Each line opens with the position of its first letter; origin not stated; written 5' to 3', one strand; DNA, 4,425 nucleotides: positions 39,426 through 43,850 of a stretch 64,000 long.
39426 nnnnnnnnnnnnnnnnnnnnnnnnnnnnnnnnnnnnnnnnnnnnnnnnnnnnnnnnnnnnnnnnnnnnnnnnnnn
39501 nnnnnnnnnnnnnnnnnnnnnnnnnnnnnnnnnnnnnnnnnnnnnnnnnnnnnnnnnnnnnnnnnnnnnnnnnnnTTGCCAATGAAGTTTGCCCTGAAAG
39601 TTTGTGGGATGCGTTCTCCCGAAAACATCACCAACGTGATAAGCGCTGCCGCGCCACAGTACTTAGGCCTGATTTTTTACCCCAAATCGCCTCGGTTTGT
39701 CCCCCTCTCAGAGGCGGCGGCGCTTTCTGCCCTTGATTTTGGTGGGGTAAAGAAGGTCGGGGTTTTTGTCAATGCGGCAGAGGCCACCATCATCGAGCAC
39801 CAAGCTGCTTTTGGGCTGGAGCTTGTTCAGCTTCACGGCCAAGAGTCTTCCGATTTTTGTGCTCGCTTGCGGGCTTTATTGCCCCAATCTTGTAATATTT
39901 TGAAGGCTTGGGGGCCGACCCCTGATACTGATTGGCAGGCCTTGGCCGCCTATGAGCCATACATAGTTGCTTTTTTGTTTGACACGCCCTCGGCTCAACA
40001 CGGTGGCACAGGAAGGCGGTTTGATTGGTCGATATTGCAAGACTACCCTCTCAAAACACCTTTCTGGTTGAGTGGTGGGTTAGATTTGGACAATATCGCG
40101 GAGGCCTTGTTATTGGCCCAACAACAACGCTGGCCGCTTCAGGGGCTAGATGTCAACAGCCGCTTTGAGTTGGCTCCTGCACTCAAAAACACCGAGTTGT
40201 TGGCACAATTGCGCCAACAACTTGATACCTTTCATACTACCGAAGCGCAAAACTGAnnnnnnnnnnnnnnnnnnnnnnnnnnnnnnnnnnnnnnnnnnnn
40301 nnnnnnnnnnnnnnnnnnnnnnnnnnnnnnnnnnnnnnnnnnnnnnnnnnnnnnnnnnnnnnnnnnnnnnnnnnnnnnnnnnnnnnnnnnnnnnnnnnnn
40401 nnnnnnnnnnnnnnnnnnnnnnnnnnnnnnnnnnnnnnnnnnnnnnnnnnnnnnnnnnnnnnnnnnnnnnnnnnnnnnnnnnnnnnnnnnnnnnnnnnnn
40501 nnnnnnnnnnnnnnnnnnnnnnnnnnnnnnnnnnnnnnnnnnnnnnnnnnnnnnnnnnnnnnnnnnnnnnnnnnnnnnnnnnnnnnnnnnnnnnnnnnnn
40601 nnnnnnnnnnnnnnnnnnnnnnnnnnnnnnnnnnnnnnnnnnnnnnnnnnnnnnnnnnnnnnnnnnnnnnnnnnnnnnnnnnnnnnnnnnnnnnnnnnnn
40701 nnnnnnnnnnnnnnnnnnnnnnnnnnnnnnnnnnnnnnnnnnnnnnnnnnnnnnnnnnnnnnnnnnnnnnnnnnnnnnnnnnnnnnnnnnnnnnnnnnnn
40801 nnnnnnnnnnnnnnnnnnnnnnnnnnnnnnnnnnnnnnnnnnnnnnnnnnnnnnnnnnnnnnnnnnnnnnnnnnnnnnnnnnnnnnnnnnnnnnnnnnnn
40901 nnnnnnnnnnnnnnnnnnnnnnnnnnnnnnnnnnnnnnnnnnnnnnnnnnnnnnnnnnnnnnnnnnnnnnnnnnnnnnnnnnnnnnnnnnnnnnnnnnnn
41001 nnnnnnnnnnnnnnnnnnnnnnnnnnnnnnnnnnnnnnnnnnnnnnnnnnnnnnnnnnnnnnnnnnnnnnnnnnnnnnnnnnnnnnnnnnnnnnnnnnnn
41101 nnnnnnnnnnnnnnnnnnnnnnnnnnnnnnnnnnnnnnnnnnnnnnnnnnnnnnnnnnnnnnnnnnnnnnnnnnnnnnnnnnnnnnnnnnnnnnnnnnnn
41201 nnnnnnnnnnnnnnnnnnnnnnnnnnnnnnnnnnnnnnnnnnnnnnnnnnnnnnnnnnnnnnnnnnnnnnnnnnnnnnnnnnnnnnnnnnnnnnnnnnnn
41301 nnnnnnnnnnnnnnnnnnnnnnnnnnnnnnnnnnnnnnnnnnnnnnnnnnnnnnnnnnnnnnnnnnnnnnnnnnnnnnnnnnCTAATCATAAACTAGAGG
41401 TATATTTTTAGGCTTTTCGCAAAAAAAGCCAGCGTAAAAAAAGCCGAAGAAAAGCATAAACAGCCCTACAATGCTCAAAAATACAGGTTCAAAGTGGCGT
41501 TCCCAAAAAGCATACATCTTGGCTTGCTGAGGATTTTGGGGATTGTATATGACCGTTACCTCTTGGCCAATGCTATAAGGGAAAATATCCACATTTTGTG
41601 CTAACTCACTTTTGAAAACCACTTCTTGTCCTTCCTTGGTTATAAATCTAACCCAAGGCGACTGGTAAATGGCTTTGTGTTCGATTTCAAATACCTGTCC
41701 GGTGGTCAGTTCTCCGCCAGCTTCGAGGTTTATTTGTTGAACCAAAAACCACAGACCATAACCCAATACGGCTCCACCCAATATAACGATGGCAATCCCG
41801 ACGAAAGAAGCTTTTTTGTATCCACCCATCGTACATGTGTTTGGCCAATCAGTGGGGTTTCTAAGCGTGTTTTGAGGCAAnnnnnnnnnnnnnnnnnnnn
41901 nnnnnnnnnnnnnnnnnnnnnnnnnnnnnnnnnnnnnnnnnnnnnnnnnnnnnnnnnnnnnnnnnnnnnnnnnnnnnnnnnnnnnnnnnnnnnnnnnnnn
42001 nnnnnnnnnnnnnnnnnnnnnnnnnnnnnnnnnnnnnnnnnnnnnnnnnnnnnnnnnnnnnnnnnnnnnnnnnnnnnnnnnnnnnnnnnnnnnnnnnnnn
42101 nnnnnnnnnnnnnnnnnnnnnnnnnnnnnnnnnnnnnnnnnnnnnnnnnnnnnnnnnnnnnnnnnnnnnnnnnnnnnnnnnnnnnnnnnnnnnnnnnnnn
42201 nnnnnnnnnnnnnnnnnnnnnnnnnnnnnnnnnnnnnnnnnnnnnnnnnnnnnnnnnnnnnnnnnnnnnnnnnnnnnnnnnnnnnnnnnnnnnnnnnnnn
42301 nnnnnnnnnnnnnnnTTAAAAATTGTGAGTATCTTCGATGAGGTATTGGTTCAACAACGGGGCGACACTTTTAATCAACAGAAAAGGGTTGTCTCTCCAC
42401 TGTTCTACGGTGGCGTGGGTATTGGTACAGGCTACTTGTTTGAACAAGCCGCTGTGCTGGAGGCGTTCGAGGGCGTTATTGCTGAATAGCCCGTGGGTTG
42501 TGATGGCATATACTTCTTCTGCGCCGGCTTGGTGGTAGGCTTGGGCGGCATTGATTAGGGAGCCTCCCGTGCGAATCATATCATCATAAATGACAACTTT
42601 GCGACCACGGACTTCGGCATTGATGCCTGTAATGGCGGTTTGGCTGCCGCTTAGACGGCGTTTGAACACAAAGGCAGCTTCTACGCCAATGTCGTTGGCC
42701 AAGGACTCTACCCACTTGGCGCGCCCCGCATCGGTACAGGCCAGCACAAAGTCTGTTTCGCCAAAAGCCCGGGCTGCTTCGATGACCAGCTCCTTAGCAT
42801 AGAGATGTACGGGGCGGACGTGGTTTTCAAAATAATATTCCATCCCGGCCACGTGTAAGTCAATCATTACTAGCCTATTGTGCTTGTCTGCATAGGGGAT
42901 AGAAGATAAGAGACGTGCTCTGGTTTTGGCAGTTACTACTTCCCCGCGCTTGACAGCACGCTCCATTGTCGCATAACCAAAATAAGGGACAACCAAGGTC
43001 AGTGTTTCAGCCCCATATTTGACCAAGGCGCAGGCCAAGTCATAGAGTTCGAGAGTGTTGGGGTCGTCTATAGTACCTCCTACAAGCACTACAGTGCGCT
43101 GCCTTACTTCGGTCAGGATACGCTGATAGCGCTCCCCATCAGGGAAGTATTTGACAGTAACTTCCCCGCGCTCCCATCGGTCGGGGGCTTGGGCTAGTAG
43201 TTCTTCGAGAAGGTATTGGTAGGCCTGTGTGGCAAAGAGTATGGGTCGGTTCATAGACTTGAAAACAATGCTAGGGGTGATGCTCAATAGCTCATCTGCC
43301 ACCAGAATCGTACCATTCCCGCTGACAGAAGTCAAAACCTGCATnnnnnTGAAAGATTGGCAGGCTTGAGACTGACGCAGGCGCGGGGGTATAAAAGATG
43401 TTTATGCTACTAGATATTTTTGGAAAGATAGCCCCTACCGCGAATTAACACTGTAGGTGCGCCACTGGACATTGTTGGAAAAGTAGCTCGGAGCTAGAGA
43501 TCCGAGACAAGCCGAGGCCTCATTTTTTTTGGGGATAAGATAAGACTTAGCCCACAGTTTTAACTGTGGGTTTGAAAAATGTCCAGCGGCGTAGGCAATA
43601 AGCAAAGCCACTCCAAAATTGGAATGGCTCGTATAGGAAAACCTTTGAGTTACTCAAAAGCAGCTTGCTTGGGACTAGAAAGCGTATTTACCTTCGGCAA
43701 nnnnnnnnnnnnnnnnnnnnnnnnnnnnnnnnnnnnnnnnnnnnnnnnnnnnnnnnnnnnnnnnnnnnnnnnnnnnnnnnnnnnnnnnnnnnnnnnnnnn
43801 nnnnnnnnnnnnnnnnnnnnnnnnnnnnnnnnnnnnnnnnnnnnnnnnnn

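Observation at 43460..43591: Family-B MITE-like elements with about 14-bp terminal inverted repeats; internal modules occur in rearranged order between copies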

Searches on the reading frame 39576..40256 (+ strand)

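Call 58: search_protein_families(library=pfam, proteins=[window:39576-40256:+], max_evalue=0.00001)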
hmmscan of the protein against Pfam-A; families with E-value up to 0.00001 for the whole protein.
window:39576-40256:+ (226 aa): 1 family
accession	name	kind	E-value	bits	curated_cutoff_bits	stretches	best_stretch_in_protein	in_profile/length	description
PF00697.28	PRAI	-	1.1e-32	113.8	22.7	1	8-214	2-192/193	N-(5'phosphoribosyl)anthranilate (PRA) isomerase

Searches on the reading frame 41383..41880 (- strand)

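Call 58: search_protein_families(library=pfam, proteins=[window:41383-41880:-], max_evalue=0.00001)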
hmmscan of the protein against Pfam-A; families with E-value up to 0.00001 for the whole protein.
window:41383-41880:- (165 aa): 1 family
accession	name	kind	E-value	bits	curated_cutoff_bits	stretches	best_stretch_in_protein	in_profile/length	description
PF12158.14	DUF3592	-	3.2e-07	31.3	25.3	1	74-122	25-79/84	Domain of unknown function (DUF3592)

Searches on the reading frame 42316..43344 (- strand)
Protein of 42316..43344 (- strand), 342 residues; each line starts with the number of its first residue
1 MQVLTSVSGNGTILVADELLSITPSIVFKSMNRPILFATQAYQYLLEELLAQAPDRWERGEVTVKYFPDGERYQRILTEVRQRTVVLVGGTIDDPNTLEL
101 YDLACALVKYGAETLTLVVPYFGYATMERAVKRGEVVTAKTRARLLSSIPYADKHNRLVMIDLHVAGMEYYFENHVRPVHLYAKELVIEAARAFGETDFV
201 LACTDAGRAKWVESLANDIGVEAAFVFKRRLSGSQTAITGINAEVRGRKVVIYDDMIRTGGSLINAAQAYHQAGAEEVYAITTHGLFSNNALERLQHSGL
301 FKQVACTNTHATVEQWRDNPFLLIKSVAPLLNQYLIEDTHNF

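Call 15: search_protein_families(library=ncbifam, proteins=[window:42316-43344:-], max_evalue=0.00001)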
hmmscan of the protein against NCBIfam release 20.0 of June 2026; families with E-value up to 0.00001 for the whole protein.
window:42316-43344:- (342 aa): 11 families
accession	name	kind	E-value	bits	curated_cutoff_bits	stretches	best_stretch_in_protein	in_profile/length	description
TIGR01251.1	ribP_PPkin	subfamily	1.7e-56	191.4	113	1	57-338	22-298/309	ribose-phosphate diphosphokinase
NF002095.0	PRK00934.1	equivalog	9.3e-51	172.7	296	1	60-311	25-268/287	ribose-phosphate diphosphokinase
NF002320.0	PRK01259.1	subfamily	1.9e-46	158.9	297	1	32-335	5-301/316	ribose-phosphate diphosphokinase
NF005537.0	PRK07199.1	subfamily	1.7e-39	135.7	322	1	55-309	22-272/301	ribose-phosphate diphosphokinase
NF002758.0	PRK02812.1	equivalog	3.6e-38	131.5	518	1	57-333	43-314/330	ribose-phosphate pyrophosphokinase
NF002844.0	PRK03092.1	equivalog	6.7e-37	127.4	438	1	33-334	11-308/326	ribose-phosphate diphosphokinase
NF002618.0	PRK02269.1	equivalog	9.1e-37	127.4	460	1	57-333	27-301/321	ribose-phosphate diphosphokinase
NF003428.0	PRK04923.1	equivalog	1e-32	113.6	536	1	36-331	9-300/319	ribose-phosphate diphosphokinase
NF001815.0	PRK00553.1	equivalog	1.2e-31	110.1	484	1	56-307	30-278/332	ribose-phosphate pyrophosphokinase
NF002686.0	PRK02458.1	equivalog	3.1e-28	99.2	506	1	57-319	31-289/323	ribose-phosphate diphosphokinase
NF005299.0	PRK06827.1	subfamily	1.1e-16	60.6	327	1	110-332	121-352/383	phosphoribosylpyrophosphate synthetase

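Call 18: find_encoding_contigs(protein=window:42316-43344:-, flank=5000, max_places=6)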
Protein window:42316-43344:- (342 aa): no gene with exactly this product is on record in the collection.

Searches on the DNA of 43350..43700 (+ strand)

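Call 30: search_dna_similar(query=window:43440-43610:+, collection=plasmids, mode=distant, max_evalue=1)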
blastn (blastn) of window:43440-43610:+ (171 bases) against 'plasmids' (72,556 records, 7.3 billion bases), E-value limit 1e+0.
No match.
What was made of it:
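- Tried and rejected: blastn of copy 1 against plasmids gave no match (call 30).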

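Call 48: search_rna_families(source=window, start=43350, end=43700, threshold=evalue, max_evalue=10)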
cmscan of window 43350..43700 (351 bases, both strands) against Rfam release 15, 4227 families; matches with E-value up to 10: 1.
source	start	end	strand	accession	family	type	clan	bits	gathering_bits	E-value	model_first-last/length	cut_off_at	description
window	43549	43570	+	RF01104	SBWMV2_UPD-PKb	Cis-reg;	-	14.5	39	3.5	1-29/29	no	Pseudoknot of upstream pseudoknot domain (UPD) of the 3'UTR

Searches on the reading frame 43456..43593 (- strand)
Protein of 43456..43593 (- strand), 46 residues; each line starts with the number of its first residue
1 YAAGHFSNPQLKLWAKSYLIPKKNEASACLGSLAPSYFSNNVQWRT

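Call 55: find_homologous_proteins(query=A2, max_evalue=10)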
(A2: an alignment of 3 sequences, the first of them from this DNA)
Query A2 (3 sequences): no candidate shares three 5-residue words with the query. No homologue found.
